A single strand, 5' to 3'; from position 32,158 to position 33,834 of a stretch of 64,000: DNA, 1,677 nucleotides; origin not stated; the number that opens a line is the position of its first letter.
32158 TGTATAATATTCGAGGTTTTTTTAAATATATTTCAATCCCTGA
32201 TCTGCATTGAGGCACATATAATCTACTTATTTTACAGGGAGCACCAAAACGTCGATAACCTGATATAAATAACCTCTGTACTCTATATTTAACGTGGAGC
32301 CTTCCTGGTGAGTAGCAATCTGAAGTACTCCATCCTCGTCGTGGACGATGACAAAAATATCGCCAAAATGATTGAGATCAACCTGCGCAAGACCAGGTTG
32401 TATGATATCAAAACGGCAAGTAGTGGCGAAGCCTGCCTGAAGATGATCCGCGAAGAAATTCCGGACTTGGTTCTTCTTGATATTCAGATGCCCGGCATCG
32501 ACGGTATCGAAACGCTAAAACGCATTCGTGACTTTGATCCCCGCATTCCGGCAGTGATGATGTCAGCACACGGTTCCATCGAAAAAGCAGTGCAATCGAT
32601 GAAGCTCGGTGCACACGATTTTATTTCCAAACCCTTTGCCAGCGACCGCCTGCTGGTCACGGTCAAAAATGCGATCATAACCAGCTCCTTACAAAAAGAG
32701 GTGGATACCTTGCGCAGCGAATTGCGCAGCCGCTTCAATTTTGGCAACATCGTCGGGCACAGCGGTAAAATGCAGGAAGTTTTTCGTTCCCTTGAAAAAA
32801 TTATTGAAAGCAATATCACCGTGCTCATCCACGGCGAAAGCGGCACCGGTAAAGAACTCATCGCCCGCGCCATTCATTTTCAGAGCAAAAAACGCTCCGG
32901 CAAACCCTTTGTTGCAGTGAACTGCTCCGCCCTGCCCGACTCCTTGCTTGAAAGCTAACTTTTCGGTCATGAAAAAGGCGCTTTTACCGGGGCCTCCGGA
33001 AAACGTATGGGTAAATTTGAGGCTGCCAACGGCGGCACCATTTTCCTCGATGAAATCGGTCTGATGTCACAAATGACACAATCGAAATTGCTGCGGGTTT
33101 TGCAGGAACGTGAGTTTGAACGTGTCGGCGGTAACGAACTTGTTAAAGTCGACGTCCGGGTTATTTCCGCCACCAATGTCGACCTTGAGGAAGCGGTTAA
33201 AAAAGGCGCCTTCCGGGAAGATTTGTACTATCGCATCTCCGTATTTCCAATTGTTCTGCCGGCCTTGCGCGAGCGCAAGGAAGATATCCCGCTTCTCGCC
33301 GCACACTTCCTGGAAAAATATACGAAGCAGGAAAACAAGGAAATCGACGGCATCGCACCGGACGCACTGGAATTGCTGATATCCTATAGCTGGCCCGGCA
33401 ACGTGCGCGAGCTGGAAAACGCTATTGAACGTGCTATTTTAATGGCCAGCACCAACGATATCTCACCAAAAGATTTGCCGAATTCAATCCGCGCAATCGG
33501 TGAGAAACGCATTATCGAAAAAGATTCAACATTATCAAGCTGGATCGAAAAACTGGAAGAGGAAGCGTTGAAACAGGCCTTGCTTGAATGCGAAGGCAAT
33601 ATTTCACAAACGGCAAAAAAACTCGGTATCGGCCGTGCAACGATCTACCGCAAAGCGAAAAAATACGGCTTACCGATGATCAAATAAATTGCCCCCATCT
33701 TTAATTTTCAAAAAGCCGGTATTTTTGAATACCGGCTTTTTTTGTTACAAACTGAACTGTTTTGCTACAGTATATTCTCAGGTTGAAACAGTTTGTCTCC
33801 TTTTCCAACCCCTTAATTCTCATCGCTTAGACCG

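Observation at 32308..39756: Sigma-54-linked signalling block built from inactivated-looking switch domains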

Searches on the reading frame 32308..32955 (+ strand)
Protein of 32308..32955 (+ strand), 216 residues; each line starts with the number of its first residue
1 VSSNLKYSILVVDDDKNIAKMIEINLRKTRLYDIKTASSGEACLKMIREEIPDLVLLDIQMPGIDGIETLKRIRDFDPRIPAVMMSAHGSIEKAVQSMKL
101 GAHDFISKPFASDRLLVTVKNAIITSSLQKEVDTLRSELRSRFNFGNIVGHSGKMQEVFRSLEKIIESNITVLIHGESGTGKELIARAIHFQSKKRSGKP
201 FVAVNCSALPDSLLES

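Call 5: search_protein_families(library=pfam, proteins=[window:32308-32955:+], max_evalue=1)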
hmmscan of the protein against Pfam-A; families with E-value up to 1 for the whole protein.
window:32308-32955:+ (216 aa): 13 families
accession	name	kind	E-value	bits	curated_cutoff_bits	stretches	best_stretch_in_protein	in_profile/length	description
PF00072.30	Response_reg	-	6.3e-32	110.5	30.2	1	9-119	1-110/111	Response regulator receiver domain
PF00158.32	Sigma54_activat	-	1.9e-20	73.6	20.2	1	148-216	1-68/168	Sigma-54 interaction domain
PF14532.12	Sigma54_activ_2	-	8e-10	39.5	25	1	149-216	1-67/138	Sigma-54 interaction domain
PF20720.3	nSTAND3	-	0.00088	19.4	27.2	1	157-196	5-44/155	Novel STAND NTPase 3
PF00004.35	AAA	-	0.0042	18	21.2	1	172-209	1-34/131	ATPase family associated with various cellular activities (AAA)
PF10686.14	YAcAr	-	0.0056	16.9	28.2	1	158-188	17-47/66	YspA, cpYpsA-related SLOG family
PF12775.13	AAA_7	-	0.011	15.8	25.8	1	161-208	25-71/181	P-loop containing dynein motor region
PF06745.19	ATPase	-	0.037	13.8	26.6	1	167-207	17-57/231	KaiC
PF24048.1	LRR_NXF1-5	-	0.047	13.7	30.5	0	41-83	43-85/142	NXF1/2/3/5 leucine-rich repeat domain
PF13191.12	AAA_16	-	0.058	14.3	32.6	1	157-196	11-51/167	AAA ATPase domain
PF03193.22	RsgA_GTPase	-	0.13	12.5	30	1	147-192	85-129/174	RsgA GTPase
PF25201.1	nSTAND6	-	0.15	12.5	27.7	1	156-207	6-55/148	Novel STAND NTPase 6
PF06309.17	Torsin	-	0.2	12.2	27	1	167-190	51-74/127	Torsin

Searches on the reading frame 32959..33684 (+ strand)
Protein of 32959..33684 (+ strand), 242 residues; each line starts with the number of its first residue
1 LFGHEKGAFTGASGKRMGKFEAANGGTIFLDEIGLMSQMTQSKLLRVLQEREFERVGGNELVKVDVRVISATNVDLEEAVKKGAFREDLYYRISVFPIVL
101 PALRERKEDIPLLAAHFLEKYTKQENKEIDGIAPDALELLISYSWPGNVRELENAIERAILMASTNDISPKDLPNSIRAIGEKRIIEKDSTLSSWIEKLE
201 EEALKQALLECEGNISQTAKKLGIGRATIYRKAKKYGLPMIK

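Call 5: search_protein_families(library=pfam, proteins=[window:32959-33684:+], max_evalue=1)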
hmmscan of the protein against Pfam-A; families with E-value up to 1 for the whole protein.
window:32959-33684:+ (242 aa): 18 families
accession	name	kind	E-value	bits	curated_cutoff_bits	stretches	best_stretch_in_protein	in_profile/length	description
PF00158.32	Sigma54_activat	-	4.6e-44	150.5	20.2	1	1-98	70-167/168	Sigma-54 interaction domain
PF25601.1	AAA_lid_14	-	7.5e-31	106.2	27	1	104-182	1-79/87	AAA+ ATPase lid domain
PF02954.25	HTH_8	-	1.4e-12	47.5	22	1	196-236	2-42/42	Bacterial regulatory protein, Fis family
PF14532.12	Sigma54_activ_2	-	5.6e-10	40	25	1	20-103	65-138/138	Sigma-54 interaction domain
PF18024.7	HTH_50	-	7.9e-06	25.9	27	1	191-238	3-49/50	Helix-turn-helix domain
PF13518.12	HTH_28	-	5e-05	23.7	25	1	203-236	5-36/52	Helix-turn-helix domain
PF07728.20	AAA_5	-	8.4e-05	23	22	1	22-74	64-123/139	AAA domain (dynein-related subfamily)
PF02796.21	HTH_7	-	0.00035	21.1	23.8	1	215-233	24-42/45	Helix-turn-helix domain of resolvase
PF13556.12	HTH_30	-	0.00054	20.1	27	1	206-231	6-31/59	PucR C-terminal helix-turn-helix domain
PF13551.12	HTH_29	-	0.0039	17.7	28.1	1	208-233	5-33/64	Winged helix-turn helix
PF20030.5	bpMoxR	-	0.0098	15.4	27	1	27-97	100-168/205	MoxR domain in the MoxR-vWA-beta-propeller ternary systems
PF13309.12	HTH_22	-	0.013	16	29.6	1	213-231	42-60/63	HTH domain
PF12728.13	HTH_17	-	0.022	15.4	27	1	215-239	4-28/51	Helix-turn-helix domain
PF01418.23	HTH_6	-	0.04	14.3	28.3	1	198-238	20-60/77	Helix-turn-helix domain, rpiR family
PF13384.12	HTH_23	-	0.044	14.1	24.6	1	212-231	17-36/50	Homeodomain-like domain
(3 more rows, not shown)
